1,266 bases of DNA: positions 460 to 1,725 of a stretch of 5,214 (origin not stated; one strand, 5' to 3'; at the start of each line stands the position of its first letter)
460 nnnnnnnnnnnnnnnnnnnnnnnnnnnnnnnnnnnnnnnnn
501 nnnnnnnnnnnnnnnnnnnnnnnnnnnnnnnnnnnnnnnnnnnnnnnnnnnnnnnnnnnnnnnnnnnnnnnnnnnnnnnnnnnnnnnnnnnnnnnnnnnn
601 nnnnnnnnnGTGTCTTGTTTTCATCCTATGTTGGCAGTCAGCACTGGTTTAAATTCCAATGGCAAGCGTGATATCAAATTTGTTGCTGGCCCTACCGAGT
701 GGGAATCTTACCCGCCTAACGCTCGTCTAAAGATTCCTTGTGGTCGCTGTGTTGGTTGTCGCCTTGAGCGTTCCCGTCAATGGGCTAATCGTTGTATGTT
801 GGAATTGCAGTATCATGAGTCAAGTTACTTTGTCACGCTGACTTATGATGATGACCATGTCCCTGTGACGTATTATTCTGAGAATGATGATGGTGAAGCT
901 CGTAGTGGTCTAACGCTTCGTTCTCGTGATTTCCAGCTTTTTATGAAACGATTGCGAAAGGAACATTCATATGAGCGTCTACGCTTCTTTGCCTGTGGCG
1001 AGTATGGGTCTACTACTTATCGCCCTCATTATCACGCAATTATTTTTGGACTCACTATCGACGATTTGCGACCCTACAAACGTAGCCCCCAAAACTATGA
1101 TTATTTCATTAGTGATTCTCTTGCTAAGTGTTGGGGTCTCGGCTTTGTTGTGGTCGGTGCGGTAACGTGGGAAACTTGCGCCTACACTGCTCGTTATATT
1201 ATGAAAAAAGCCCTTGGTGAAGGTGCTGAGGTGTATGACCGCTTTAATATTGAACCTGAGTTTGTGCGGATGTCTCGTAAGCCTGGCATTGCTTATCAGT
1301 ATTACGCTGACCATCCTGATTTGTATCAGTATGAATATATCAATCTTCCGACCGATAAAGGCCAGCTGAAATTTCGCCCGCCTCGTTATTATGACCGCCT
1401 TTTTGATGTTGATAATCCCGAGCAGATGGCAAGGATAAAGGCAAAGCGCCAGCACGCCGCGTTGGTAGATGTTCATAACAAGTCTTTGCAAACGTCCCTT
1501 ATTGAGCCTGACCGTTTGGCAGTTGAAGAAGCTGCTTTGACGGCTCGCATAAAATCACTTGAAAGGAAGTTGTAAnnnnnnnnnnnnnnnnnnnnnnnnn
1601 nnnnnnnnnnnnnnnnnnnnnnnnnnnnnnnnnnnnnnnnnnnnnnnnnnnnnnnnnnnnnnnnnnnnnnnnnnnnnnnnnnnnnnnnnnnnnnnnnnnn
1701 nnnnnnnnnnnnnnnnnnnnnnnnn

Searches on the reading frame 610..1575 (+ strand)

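Call 6: search_protein_families(library=pfam, proteins=[window:610-1575:+], max_evalue=0.01)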
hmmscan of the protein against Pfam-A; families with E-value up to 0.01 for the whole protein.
window:610-1575:+ (321 aa): 1 family
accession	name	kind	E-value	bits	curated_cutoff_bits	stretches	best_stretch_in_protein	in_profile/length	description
PF23343.2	REP_ORF2-G2P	-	5.9e-19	68.6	27.8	1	73-200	2-98/99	Replication-associated protein ORF2/G2P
